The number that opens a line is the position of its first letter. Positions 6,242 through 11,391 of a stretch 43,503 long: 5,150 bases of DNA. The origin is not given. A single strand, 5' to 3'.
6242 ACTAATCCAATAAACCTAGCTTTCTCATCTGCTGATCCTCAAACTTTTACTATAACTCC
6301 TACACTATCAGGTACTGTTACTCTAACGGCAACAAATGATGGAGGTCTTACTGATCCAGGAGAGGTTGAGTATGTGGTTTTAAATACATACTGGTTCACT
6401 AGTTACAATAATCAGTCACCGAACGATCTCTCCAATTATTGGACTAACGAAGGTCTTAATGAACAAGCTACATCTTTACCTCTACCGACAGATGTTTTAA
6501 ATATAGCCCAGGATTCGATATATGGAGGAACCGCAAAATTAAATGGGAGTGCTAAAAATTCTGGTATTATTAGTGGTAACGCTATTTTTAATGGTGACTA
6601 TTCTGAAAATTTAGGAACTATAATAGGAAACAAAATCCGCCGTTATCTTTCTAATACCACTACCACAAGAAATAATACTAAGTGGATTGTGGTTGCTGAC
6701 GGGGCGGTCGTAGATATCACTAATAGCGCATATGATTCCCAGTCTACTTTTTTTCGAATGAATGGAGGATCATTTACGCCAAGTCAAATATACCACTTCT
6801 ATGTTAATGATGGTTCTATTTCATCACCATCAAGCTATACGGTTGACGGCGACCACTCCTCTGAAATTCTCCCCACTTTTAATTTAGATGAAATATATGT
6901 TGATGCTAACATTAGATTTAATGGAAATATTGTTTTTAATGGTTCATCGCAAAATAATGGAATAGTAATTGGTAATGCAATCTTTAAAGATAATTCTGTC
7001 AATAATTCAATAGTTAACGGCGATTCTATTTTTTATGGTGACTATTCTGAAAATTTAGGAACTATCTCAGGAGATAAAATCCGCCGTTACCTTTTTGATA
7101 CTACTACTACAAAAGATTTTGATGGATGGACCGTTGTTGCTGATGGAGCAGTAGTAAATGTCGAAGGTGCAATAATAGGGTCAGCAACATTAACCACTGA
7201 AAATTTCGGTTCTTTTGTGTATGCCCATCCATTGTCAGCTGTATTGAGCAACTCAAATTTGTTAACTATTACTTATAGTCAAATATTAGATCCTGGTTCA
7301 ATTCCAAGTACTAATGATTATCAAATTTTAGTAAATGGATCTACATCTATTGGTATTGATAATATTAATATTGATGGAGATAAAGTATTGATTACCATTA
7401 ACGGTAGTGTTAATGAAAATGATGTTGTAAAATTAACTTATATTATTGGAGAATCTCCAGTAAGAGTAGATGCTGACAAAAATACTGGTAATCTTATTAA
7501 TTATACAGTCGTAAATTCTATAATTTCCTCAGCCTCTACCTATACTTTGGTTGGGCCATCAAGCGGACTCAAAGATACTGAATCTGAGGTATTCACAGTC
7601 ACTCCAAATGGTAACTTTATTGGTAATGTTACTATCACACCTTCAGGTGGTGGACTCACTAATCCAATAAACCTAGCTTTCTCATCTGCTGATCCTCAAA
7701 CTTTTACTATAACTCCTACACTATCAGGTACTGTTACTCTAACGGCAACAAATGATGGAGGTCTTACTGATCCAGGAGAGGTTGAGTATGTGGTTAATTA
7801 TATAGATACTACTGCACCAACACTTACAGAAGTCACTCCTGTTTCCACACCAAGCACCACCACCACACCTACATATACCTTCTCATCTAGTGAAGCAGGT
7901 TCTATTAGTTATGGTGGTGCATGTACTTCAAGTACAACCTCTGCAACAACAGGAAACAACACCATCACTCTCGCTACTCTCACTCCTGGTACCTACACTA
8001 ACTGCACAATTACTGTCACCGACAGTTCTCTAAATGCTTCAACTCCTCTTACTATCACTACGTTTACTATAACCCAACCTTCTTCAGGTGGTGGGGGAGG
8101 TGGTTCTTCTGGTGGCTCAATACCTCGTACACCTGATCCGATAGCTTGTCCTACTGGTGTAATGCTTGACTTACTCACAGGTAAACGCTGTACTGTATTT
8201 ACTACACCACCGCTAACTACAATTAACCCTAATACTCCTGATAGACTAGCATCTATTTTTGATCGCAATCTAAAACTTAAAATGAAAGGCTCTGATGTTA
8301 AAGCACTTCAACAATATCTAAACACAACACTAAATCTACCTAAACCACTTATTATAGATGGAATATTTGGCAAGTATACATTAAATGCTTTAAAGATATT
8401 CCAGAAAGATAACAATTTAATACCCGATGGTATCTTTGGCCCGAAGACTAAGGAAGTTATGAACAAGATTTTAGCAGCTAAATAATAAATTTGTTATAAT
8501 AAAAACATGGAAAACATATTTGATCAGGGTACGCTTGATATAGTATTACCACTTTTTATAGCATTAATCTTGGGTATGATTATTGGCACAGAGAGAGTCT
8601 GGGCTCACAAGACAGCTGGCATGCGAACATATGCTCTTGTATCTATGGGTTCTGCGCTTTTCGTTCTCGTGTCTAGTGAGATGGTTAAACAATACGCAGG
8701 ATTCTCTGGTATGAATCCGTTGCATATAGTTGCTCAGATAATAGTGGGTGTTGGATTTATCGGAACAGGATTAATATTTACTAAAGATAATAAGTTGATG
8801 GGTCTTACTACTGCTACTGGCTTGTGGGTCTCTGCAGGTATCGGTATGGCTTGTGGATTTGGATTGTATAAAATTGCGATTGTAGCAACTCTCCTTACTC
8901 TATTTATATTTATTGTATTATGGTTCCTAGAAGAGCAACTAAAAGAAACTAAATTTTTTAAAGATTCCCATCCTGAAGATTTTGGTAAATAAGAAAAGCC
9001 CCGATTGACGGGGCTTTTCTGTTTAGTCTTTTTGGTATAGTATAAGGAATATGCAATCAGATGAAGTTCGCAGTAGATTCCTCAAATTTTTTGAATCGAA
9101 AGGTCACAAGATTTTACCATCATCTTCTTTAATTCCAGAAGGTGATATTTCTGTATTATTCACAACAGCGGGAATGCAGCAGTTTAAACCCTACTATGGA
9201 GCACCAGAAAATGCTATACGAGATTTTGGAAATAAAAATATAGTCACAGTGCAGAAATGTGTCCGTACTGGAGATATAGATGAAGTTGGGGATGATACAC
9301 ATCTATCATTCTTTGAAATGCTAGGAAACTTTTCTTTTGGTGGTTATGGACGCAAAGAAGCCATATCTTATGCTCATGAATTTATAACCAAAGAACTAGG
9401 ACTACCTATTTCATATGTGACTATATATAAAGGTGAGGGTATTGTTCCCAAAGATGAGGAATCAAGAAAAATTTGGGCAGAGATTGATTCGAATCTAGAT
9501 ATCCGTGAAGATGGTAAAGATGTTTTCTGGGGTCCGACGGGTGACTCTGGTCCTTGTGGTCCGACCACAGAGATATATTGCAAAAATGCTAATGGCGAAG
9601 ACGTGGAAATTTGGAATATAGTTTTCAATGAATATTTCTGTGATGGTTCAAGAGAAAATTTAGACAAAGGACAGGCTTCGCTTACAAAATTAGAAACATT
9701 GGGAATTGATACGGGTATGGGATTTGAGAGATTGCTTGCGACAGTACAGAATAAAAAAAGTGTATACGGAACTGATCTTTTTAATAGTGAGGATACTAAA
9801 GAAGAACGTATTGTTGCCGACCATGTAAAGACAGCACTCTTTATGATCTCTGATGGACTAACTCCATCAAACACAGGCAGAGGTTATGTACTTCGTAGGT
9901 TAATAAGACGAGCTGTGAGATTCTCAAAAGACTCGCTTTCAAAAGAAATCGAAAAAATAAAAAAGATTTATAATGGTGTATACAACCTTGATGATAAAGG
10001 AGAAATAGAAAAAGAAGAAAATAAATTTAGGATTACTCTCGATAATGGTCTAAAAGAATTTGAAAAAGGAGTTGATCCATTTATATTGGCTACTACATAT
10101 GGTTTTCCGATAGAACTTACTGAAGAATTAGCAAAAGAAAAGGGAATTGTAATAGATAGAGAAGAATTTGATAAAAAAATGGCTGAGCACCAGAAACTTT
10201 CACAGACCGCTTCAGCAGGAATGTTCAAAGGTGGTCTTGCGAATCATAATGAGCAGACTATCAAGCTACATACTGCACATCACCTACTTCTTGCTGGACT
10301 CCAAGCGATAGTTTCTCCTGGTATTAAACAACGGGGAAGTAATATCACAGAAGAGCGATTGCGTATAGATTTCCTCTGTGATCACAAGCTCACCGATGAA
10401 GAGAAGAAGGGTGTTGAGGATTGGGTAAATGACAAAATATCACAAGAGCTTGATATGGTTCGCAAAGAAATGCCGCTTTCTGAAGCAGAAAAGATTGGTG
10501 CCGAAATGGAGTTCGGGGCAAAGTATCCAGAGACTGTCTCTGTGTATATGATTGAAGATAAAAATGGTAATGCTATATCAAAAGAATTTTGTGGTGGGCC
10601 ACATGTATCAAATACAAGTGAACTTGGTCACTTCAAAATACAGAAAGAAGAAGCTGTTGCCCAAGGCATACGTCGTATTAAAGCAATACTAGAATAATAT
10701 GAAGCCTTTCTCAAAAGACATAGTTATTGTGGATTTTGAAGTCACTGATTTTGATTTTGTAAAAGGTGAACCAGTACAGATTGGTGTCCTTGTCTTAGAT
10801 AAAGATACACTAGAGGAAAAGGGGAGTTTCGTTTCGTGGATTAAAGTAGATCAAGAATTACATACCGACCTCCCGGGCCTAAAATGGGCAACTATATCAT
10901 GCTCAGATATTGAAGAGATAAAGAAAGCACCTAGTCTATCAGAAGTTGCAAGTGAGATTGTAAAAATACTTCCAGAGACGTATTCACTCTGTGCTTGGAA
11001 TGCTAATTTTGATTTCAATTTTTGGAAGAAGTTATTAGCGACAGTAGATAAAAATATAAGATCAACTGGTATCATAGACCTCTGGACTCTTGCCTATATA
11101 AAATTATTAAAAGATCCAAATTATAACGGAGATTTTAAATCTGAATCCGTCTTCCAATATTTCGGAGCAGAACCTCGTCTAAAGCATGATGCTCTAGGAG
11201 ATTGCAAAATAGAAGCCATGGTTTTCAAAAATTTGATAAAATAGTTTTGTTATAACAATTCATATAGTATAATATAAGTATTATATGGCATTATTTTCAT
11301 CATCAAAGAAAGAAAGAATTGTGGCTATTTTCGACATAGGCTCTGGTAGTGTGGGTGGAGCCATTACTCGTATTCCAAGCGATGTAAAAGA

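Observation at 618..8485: Operon of two giant secreted YVTN beta-propeller proteins ending in peptidoglycan-binding domains: candidate surface or host-contact apparatus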

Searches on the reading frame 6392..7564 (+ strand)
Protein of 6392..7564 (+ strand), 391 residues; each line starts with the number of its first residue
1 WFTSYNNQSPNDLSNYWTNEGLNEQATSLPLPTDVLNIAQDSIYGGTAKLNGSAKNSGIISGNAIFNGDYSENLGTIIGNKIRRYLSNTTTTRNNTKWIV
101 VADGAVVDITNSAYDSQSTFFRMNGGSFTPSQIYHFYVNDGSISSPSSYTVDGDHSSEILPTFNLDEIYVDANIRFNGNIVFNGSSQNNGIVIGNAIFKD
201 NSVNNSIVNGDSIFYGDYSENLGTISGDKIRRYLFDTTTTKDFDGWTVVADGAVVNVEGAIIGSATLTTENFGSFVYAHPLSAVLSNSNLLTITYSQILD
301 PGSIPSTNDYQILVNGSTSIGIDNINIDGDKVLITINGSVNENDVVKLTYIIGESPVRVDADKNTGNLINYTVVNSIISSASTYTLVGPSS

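Call 48: predict_structure(alignment_id=A2)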
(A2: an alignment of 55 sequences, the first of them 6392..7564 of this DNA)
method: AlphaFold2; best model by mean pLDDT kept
length: 391 residues; sequences in the alignment: 55
mean_pLDDT: 90.1   pTM: 0.83
mean pLDDT of the five models: 90.1, 89.2, 89.0, 89.0, 88.7
residues with pLDDT >= 90: 280; 70-90: 84; 50-70: 19; < 50: 8
segments of 3 or more residues with pLDDT < 50: 382-385, 387-389
pLDDT, mean of each block of 10 residues (from residue 1): 87 92 92 94 95 97 96 97 97 95 95 93 89 75 71 70 90 92 95 96 98 97 98 96 97 93 94 88 86 94 95 92 97 94 91 90 85 75 48 43
secondary structure, 60 per line:
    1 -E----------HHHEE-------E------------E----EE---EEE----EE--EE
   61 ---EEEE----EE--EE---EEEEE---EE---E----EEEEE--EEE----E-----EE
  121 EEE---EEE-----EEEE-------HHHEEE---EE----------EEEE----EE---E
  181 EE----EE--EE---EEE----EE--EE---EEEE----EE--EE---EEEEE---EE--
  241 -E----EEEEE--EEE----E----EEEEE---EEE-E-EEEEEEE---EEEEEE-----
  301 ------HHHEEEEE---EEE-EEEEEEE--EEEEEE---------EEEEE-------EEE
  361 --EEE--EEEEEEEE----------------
elements in order: E48-50 E64-67 E81-85 E99-103 E106-108 E119-123 E127-129 E135-138 E149-151 E167-170 E180-182 E196-198 E212-215 E229-233 E247-251 E254-256 E266-270 E274-276 E280-286 E290-295 E310-314 E318-320 E322-328 E331-336 E346-350 E358-360 E363-365 E368-375

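Call 51: fold_search(model_id=the predicted structure, library=pdb)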
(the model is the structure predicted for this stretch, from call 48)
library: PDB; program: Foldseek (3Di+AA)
matches with E <= 10: 1624; with E <= 0.001: 1
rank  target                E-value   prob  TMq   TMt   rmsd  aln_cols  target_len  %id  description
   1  2ra1                  2.8e-04  1.00  0.22  0.21   2.5       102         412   15  Crystal structure of the N-terminal part of the bacterial S-layer protein SbsC (released 2008-08-19)
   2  4uic                  1.5e-03  1.00  0.22  0.12   2.2       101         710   13  Crystal structure of the S-layer protein rSbsC(31-844) (released 2016-04-13)
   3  4uj6                  3.0e-03  1.00  0.22  0.12   2.5       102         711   15  Structure of surface layer protein SbsC, domains 1-6 (released 2016-04-27)
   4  9gos                  3.5e-03  1.00  0.23  0.03   3.5       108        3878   18  CryoEM structure of the native Chlamydomonas reinhardtii Flagella Membrane Glycoprotein 1B. (released 2025-05-07)
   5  8q00_A                5.7e-03  1.00  0.18  0.23   4.3       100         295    8  TssM-Ub-PA complex - A USP-like DUB from B. pseudomallei (193-430) reacted with Ub-PA (released 2023-12-13)
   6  4qra_B                1.6e-02  0.99  0.18  0.21   6.2       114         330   11  Structure and specificity of L-D-Transpeptidase from Mycobacterium tuberculosis and antibiotic resistance: Calcium bin (released 2015-12-23)
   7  8pz3_B                1.9e-02  1.00  0.19  0.24   3.0        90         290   11  TssM - A USP-like DUB from B. pseudomallei (193-430) (released 2023-12-13)
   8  3vyo_B                1.9e-02  1.00  0.17  0.24   5.2       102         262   10  Crystal structure of Mycobacterium tuberculosis L,D-transpeptidase LdtMt2 N140 truncation mutant (resideus 140-408) (released 2013-06-19)
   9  4qra_A                1.9e-02  1.00  0.19  0.22   5.7       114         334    9  Structure and specificity of L-D-Transpeptidase from Mycobacterium tuberculosis and antibiotic resistance: Calcium bin (released 2015-12-23)
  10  8pz3_A                2.1e-02  1.00  0.19  0.24   2.9        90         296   11  TssM - A USP-like DUB from B. pseudomallei (193-430) (released 2023-12-13)
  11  8ssi_A                2.6e-02  1.00  0.17  0.23   3.7        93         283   13  Structure of Burkholderia pseudomallei deubiquitinase TssM in complex with ubiquitin (released 2024-06-05)
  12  6oyh_E                3.3e-02  0.63  0.12  0.26   9.5       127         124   12  Crystal structure of MraY bound to carbacaprazamycin (released 2019-07-10)
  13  8rw9_F                3.4e-02  1.00  0.18  0.39   4.2       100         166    8  Domains 1 and 2 of Bacillus anthracis Sap S-layer in complex with Nb694 (released 2024-11-20)
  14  4huc_A                3.4e-02  0.99  0.17  0.24   5.7       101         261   11  Crystal structure of LdtMt2, a L,D-transpeptidase from Mycobacterium tuberculosis: domain B and C (released 2012-12-12)
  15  8rx2_A                3.8e-02  1.00  0.18  0.39   3.9       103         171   10  Domains 1 and 2 of Sap S-layer protein from Bacillus anthracis (released 2024-11-20)
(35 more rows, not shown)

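Call 78: fold_search(model_id=the predicted structure, library=viral)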
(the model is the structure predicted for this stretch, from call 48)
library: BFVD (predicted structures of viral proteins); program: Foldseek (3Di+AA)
matches with E <= 10: 779; with E <= 0.001: 2
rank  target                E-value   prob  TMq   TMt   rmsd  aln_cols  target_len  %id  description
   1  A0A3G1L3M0            4.9e-05  1.00  0.23  0.27   2.1       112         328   11  Uncharacterized protein [Synechococcus phage S-CBWM1]
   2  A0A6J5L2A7            5.6e-04  1.00  0.21  0.43   2.5        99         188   14  Uncharacterized protein [uncultured Caudovirales phage]
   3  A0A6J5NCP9            4.3e-03  0.18  0.12  0.07  19.7       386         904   10  Uncharacterized protein [uncultured Caudovirales phage]
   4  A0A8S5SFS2            4.8e-03  1.00  0.22  0.29   2.2       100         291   18  Oligo alginate lyase [Myoviridae sp. ctyhJ29]
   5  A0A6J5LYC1            9.0e-03  0.23  0.15  0.07  22.8       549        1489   11  Uncharacterized protein [uncultured Caudovirales phage]
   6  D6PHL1                9.0e-03  0.18  0.11  0.06  20.4       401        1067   10  (no name in the UniProt tables at hand)
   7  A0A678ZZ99            1.1e-02  0.25  0.14  0.12  21.7       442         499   11  Uncharacterized protein [Pectobacterium phage Arno162]
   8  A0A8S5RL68            1.1e-02  1.00  0.20  0.20   5.2       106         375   12  Ig-like domain protein [virus sp. ctEQ64]
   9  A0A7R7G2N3            1.3e-02  1.00  0.19  0.15   5.6       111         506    7  (no name in the UniProt tables at hand)
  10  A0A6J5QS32            1.3e-02  0.57  0.15  0.13  18.7       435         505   14  Uncharacterized protein [uncultured Caudovirales phage]
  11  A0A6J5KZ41            1.5e-02  1.00  0.18  0.06   7.3       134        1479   13  Kelch repeat type 1 [uncultured Caudovirales phage]
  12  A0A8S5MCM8            2.0e-02  0.15  0.13  0.11  25.0       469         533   10  Pectate lyase [Podoviridae sp. cty0j11]
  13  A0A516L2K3            2.4e-02  0.11  0.11  0.08  22.6       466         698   10  (no name in the UniProt tables at hand)
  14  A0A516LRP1            2.9e-02  1.00  0.15  0.08   6.8       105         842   12  (no name in the UniProt tables at hand)
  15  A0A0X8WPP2            2.9e-02  0.10  0.12  0.10  24.2       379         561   10  (no name in the UniProt tables at hand)
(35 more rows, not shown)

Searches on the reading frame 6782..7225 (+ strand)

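Call 11: search_protein_families(library=pfam, proteins=[window:6782-7225:+], max_evalue=1)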
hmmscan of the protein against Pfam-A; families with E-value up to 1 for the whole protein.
seq(148 aa): 1 family
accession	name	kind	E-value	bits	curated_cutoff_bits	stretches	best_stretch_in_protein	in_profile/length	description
PF12396.14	DUF3659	-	0.052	13.9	24.8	1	113-138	33-58/61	Protein of unknown function (DUF3659)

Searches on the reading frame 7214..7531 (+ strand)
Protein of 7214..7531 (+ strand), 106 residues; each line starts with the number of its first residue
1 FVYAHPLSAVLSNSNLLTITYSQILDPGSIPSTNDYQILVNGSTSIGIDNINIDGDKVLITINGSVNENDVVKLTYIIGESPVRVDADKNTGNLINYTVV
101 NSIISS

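Call 11: search_protein_families(library=pfam, proteins=[window:7214-7531:+], max_evalue=1)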
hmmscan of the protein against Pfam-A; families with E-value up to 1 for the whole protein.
seq(106 aa): 2 families
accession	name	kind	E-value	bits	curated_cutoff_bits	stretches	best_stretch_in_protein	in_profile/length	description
PF13753.12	SWM_repeat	-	2.7e-06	28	27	1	12-76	13-81/86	Putative flagellar system-associated repeat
PF09116.15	gp45-slide_C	-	0.015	15.9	25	1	33-81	6-56/105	gp45 sliding clamp, C terminal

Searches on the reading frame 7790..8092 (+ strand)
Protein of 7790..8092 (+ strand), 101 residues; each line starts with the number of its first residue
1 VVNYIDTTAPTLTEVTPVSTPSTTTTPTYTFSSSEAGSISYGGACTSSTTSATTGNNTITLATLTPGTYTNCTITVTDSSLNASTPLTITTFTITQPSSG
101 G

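Call 11: search_protein_families(library=pfam, proteins=[window:7790-8092:+], max_evalue=1)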
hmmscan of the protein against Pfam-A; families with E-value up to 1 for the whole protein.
seq(101 aa): 1 family
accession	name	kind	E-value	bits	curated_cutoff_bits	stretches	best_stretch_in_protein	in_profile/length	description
PF22352.2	K319L-like_PKD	-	0.15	12.6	27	1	18-90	7-83/84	K319L-like, PKD domain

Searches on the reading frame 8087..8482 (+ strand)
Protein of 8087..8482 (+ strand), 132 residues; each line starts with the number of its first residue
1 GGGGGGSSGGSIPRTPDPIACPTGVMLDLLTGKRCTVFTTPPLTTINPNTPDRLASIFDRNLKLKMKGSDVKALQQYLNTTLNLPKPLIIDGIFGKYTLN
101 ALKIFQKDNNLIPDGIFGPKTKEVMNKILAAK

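Call 11: search_protein_families(library=pfam, proteins=[window:8087-8482:+], max_evalue=1)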
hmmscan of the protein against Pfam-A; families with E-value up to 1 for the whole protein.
seq(132 aa): 3 families
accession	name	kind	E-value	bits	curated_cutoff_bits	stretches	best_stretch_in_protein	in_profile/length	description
PF01471.23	PG_binding_1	-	4.7e-14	52.8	23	1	68-125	2-57/57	Putative peptidoglycan binding domain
PF09374.15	PG_binding_3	-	0.0003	21.3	24.6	1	71-103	3-32/76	Predicted Peptidoglycan domain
PF19954.5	EAD10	-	0.25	11.8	24.1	1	50-83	3-36/77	Effector-associated domain 10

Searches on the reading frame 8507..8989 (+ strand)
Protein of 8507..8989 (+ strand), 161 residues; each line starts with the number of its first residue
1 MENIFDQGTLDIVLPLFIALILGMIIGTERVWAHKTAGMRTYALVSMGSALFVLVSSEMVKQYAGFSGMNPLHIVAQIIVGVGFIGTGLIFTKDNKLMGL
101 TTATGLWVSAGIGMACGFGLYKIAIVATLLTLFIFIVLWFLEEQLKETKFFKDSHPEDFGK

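Call 11: search_protein_families(library=pfam, proteins=[window:8507-8989:+], max_evalue=1)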
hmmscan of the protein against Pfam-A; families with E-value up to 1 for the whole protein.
window:8507-8989:+ (161 aa): 3 families
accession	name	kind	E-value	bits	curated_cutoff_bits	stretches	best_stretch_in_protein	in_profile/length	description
PF02308.21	MgtC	-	4.1e-35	121.2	31.4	1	16-142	1-119/121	MgtC family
PF07811.17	TadE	-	0.58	10.8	22.9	1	12-25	9-22/43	TadE-like protein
PF11457.13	DUF3021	-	0.75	10.4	24.7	0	4-141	4-114/130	Protein of unknown function (DUF3021)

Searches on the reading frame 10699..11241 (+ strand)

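Call 43: search_protein_families(library=pfam, proteins=[window:10699-11241:+], max_evalue=0.01)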
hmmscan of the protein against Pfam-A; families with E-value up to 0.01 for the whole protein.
window:10699-11241:+ (181 aa): 1 family
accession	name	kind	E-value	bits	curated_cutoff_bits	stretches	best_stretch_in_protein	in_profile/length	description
PF00929.31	RNase_T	-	7e-10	40.1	24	1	9-176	1-164/164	Exonuclease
